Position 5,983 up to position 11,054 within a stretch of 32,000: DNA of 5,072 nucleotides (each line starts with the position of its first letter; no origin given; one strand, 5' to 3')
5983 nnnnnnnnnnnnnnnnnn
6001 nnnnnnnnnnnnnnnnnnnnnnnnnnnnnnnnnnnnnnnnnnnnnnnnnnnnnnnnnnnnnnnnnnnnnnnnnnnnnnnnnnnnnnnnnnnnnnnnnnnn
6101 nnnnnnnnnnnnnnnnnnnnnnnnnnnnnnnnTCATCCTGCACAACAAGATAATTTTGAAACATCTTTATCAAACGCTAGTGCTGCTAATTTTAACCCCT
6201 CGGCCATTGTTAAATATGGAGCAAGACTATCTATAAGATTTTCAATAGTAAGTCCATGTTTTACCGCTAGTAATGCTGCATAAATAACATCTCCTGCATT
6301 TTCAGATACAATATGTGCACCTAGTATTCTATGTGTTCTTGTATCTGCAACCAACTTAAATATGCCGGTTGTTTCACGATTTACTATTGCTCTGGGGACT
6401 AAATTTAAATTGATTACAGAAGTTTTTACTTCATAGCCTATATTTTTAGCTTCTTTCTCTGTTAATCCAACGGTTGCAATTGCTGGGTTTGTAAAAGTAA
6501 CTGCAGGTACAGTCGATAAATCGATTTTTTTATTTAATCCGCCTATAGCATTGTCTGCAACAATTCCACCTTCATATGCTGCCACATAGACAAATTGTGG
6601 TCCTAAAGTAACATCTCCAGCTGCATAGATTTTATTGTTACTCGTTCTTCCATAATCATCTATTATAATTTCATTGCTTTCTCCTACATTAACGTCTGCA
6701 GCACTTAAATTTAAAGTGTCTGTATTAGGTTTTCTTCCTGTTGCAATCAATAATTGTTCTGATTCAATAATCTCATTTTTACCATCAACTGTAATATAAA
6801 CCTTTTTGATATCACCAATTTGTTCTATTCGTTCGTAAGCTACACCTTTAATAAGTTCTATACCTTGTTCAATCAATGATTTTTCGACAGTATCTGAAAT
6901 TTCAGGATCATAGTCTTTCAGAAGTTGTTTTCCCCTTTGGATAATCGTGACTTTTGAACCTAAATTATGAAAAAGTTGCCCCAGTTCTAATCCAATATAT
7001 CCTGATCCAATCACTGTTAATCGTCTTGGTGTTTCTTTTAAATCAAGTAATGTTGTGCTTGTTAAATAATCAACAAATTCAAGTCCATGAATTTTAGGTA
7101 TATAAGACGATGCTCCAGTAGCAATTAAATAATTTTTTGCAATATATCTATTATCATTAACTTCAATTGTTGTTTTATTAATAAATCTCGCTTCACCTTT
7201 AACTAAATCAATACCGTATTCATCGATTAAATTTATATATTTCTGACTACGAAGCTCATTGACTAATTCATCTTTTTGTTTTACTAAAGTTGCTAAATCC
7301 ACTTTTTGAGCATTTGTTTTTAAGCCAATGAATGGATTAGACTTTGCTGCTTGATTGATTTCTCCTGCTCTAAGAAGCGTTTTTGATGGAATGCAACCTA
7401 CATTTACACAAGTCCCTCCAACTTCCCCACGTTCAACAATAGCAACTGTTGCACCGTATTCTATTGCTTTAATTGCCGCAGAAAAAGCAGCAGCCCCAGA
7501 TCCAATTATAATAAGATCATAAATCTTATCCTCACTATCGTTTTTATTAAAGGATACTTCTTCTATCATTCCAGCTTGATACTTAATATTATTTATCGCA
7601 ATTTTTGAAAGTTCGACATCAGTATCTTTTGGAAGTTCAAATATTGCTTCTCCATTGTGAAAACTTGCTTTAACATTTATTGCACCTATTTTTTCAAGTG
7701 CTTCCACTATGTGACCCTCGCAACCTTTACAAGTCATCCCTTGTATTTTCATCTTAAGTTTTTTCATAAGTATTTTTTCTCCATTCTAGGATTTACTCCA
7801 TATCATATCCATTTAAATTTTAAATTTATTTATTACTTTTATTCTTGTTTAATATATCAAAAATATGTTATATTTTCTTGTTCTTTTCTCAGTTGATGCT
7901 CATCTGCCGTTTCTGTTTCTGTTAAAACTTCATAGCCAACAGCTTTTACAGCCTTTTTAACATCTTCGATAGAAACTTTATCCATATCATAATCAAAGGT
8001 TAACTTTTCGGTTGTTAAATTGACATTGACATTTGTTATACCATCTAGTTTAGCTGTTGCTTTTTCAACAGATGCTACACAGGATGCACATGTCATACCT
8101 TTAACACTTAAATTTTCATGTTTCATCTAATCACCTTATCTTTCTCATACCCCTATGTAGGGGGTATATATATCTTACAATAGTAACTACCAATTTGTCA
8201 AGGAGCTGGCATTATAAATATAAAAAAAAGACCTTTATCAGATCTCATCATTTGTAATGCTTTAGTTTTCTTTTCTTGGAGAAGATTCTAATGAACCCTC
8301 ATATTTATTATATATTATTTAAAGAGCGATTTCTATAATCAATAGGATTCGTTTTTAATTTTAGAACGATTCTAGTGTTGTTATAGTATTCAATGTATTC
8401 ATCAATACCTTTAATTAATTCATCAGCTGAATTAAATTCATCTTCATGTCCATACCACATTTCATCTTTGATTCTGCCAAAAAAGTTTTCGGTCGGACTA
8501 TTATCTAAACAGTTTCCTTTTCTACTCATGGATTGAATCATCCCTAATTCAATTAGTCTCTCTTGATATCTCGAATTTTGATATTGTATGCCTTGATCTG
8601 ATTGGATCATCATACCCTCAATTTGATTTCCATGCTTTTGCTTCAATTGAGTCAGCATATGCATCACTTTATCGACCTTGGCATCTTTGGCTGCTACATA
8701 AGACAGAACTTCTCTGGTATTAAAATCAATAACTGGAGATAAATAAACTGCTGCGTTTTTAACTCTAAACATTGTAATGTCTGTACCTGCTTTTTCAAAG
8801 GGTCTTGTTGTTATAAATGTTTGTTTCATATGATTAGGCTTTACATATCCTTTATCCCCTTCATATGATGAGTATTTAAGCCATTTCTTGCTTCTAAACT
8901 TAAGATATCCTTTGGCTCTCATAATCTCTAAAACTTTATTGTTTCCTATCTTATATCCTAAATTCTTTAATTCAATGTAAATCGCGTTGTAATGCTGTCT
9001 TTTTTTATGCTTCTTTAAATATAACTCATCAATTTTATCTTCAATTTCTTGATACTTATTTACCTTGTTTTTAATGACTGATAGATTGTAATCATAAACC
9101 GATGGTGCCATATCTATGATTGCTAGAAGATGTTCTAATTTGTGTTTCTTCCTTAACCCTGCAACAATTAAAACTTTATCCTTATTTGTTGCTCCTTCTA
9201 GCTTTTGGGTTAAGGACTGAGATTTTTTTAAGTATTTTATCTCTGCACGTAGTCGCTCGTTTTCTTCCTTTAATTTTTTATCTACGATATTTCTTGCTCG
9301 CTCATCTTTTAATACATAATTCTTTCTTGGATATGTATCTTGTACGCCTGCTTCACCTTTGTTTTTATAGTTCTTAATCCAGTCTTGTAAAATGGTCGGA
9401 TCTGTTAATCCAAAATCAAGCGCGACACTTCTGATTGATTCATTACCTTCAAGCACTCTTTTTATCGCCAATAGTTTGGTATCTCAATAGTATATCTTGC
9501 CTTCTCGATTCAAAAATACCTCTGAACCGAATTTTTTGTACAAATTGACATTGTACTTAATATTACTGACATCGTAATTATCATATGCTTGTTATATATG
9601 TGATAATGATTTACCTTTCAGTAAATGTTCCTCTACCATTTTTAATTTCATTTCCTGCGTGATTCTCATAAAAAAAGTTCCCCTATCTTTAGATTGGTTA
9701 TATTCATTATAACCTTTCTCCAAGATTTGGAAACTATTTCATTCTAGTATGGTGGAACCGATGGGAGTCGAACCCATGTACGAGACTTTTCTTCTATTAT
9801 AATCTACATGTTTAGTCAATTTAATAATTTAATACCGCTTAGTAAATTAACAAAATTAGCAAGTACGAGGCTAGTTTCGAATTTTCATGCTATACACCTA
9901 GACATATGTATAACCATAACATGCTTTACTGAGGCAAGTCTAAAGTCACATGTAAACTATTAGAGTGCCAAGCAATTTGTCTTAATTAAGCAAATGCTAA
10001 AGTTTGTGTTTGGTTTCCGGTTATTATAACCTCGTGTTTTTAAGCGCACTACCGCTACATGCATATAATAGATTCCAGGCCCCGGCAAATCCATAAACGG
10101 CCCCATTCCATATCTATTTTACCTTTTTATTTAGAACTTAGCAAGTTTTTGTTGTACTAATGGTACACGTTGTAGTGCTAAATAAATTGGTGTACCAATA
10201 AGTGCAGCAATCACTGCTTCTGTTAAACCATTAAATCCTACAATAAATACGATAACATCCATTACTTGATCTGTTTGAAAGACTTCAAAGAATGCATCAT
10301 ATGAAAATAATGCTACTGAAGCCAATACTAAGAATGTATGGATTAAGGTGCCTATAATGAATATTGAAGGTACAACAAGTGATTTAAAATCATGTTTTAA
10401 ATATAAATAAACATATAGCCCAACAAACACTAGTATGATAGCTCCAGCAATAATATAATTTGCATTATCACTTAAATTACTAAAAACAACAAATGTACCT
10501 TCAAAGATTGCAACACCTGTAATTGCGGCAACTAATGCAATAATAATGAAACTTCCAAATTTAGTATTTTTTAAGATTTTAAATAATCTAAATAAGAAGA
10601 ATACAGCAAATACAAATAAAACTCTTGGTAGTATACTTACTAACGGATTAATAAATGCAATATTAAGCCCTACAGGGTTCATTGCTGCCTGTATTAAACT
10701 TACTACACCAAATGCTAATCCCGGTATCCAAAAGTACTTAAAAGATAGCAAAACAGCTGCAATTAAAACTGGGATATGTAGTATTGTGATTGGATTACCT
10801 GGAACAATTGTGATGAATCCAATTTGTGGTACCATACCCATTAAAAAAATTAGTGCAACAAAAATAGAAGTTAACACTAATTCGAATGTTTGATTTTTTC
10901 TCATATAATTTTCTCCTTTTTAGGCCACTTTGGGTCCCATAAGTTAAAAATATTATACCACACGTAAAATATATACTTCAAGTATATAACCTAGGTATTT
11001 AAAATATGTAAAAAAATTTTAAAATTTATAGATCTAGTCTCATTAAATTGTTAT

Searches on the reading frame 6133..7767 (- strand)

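Call 12: search_protein_families(library=pfam, proteins=[window:6133-7767:-])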
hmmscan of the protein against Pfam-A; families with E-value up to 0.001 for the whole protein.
window:6133-7767:- (544 aa): 13 families
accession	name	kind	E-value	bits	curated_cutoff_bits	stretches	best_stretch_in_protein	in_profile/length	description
PF07992.20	Pyr_redox_2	-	5.8e-71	239.7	26.1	1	83-400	1-291/291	Pyridine nucleotide-disulphide oxidoreductase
PF02852.28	Pyr_redox_dim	-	9.8e-30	103.4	25.3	1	420-528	1-109/110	Pyridine nucleotide-disulphide oxidoreductase, dimerisation domain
PF00070.33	Pyr_redox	-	5.6e-22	78.5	22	1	249-324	1-78/82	Pyridine nucleotide-disulphide oxidoreductase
PF13738.12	Pyr_redox_3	-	7.1e-11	42.3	30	1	86-383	1-304/305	Pyridine nucleotide-disulphide oxidoreductase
PF01134.28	GIDA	-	2e-06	27.6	22.1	1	84-219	1-150/391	Glucose inhibited division protein A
PF12831.13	FAD_oxidored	-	2.8e-06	27.3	27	1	84-128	1-46/416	FAD dependent oxidoreductase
PF13434.12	Lys_Orn_oxgnase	-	8e-06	25.7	21.3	0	200-271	138-212/339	L-lysine 6-monooxygenase/L-ornithine 5-monooxygenase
PF00403.32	HMA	-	2.1e-05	25.3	24.8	1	7-56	3-52/62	Heavy-metal-associated domain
PF03486.20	HI0933_like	-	3.2e-05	23.9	50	0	84-116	2-34/244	HI0933-like protein Rossmann domain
PF00890.30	FAD_binding_2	-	4.7e-05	23.2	20.4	1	84-119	1-37/414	FAD binding domain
PF01266.30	DAO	-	0.00021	21.4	27.9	0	84-126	1-46/353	FAD dependent oxidoreductase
PF01262.27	AlaDh_PNT_C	-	0.00058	19.8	23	0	247-293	28-74/214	Alanine dehydrogenase/PNT, C-terminal domain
PF13450.12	NAD_binding_8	-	0.0007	20.3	21.9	0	87-120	1-35/68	NAD(P)-binding Rossmann-like domain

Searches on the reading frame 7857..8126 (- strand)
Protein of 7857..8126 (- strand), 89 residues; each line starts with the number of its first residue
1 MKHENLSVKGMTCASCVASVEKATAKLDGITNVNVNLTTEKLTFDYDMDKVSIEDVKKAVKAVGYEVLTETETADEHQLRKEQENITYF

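Call 12: search_protein_families(library=pfam, proteins=[window:7857-8126:-])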
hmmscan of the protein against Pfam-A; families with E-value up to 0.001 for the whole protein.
window:7857-8126:- (89 aa): 1 family
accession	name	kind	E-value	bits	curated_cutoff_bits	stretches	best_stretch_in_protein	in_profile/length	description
PF00403.32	HMA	-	1.7e-18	67.2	24.8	1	6-66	2-62/62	Heavy-metal-associated domain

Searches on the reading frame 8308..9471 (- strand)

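Call 12: search_protein_families(library=pfam, proteins=[window:8308-9471:-])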
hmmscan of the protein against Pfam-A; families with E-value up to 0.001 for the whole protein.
window:8308-9471:- (387 aa): 5 families
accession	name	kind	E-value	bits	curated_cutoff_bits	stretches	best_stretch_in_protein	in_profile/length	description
PF13333.12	rve_2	-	2.9e-16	59.8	22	1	328-384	1-56/56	Integrase core domain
PF00665.32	rve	-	8.2e-16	58.6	32.6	1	222-321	2-102/102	Integrase core domain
PF13683.12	rve_3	-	1.5e-06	28.3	26.5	1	311-367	3-57/67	Integrase core domain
PF13518.12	HTH_28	-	1.2e-05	25.8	25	1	2-46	5-47/52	Helix-turn-helix domain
PF01527.26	HTH_Tnp_1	-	0.00035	21.2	24.1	1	2-78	15-74/75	Transposase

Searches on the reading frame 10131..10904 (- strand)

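Call 12: search_protein_families(library=pfam, proteins=[window:10131-10904:-])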
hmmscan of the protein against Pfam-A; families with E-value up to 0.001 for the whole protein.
window:10131-10904:- (257 aa): 1 family
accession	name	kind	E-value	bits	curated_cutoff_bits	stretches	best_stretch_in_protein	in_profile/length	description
PF12822.12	ECF_trnsprt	-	6.3e-11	43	30.7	1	9-142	3-127/169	ECF transporter, substrate-specific component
